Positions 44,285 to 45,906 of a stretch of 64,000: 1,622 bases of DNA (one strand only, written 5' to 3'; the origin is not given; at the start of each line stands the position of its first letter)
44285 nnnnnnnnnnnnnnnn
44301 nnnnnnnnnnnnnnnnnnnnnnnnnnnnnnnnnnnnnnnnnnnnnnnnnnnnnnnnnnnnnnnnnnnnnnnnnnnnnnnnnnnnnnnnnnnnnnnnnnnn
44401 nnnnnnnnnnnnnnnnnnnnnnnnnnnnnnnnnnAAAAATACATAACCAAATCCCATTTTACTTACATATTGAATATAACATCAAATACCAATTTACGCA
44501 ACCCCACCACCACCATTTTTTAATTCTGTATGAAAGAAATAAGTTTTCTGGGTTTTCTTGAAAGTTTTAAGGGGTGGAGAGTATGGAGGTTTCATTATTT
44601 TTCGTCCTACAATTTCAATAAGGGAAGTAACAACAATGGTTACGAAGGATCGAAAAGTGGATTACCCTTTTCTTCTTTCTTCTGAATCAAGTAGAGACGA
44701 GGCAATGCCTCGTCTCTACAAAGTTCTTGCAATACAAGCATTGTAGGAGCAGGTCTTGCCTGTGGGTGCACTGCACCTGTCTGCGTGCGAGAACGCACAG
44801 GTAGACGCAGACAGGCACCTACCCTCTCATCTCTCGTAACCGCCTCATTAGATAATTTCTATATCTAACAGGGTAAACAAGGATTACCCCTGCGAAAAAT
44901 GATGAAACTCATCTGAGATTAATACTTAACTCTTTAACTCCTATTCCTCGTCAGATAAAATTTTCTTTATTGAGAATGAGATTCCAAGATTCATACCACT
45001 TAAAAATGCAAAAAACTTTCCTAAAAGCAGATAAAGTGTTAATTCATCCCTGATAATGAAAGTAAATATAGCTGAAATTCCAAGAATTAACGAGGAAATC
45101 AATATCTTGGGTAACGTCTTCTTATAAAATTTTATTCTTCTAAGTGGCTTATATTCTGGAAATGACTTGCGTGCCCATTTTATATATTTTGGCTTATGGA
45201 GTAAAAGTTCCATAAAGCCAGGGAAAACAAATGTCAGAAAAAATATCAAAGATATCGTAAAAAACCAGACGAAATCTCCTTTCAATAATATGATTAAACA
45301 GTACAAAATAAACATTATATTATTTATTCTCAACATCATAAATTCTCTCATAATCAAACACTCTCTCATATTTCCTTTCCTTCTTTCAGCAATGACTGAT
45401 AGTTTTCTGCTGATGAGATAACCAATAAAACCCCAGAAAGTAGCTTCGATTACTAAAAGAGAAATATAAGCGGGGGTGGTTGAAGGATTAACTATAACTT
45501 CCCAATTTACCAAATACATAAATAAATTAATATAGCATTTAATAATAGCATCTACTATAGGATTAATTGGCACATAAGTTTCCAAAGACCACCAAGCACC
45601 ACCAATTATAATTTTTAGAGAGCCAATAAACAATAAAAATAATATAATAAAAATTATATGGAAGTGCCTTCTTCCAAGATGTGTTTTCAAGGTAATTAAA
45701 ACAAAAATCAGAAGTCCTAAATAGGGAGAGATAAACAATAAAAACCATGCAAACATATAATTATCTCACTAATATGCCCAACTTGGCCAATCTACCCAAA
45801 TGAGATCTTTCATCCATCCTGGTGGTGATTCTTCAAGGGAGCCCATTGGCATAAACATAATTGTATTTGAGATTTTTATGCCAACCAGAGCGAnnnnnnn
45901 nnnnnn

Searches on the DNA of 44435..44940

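Call 45: search_rna_families(source=window, start=44435, end=44940, threshold=evalue, max_evalue=1)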
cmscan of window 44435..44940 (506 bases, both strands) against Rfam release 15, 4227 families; matches with E-value up to 1: 1.
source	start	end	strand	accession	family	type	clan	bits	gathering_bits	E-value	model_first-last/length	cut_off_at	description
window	44836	44934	+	RF00026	U6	Gene; snRNA; splicing;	CL00009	17.2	44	0.11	1-105/105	no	U6 spliceosomal RNA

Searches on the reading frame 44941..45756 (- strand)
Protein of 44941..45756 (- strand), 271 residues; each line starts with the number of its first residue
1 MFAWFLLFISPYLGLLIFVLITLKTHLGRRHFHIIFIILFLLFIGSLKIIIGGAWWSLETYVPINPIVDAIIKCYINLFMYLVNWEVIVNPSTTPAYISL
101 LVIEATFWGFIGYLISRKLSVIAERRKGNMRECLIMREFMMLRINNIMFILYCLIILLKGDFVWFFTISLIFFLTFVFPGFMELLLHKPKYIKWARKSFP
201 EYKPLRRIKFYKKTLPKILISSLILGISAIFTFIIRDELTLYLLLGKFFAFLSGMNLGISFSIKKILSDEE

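Call 9: search_protein_families(library=ncbifam, proteins=[window:44941-45756:-], max_evalue=0.1)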
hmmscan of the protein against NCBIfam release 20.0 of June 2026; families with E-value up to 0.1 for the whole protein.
window:44941-45756:- (271 aa): 0 families

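Call 10: search_protein_families(library=pfam, proteins=[window:44941-45756:-], max_evalue=1)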
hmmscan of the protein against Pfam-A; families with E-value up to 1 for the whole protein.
window:44941-45756:- (271 aa): 0 families

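Call 13: find_encoding_contigs(protein=window:44941-45756:-, flank=8000, max_places=10)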
Protein window:44941-45756:- (271 aa): 3 contigs read that carry it; 2 places shown.
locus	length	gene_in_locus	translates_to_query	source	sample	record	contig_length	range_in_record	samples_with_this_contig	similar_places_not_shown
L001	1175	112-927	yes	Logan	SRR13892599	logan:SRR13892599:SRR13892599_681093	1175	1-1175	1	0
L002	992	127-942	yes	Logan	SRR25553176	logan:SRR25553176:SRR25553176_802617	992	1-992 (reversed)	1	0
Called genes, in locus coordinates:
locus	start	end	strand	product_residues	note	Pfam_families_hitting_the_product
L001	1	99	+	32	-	?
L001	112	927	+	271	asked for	-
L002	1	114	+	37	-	?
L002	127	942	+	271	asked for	-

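Call 17: find_homologous_proteins(query=window:44941-45756:-, max_evalue=0.001)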
Query window:44941-45756:- (271 aa): 2 proteins with E <= 0.001 among 2153 candidates.
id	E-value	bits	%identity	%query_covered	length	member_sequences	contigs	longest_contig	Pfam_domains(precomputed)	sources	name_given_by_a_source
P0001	2.5e-168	577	100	100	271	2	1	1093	-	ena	-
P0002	2.8e-83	298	64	90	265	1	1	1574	-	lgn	-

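Call 18: find_encoding_contigs(protein=P0002, flank=8000)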
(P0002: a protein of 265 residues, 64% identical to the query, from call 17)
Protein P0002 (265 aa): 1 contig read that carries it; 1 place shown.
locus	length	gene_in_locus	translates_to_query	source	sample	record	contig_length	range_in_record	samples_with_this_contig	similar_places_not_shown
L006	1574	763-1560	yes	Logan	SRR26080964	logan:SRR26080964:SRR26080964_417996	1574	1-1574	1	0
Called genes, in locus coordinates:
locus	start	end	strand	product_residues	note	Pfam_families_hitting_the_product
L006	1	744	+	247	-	?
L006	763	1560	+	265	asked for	-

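Call 38: find_encoding_contigs(protein=P0001, flank=5000)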
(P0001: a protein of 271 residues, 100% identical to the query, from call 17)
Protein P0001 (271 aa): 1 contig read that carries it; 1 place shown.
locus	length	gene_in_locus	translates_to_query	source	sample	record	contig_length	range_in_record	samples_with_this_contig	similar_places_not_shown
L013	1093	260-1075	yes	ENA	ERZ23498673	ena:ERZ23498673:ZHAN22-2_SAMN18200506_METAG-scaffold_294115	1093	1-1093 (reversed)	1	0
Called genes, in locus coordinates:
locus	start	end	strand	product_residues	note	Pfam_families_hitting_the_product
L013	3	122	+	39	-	?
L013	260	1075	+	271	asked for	-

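Call 69: find_related_loci(query=A3, collection=metagenome_contigs, flank=5000)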
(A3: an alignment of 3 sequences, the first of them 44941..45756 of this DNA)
Query A3 (271 aa) in metagenome_contigs; peptide patterns used: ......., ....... (x = any residue, [..] = any of these).
600 stretches matched a pattern, but none encodes a relative of the query by tblastn (E <= 1e-3).

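Call 77: search_protein_representatives(protein=window:44941-45756:-)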
Query: 271 residues. Proteins with E-value up to 0.001 (for the whole library): 2; up to 1e-10: 1; up to 1e-30: 1. The best 2 are listed.
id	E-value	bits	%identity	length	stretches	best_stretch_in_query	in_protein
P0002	8.9e-84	297.9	76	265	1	67-271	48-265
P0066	2.8e-05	40.4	35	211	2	157-268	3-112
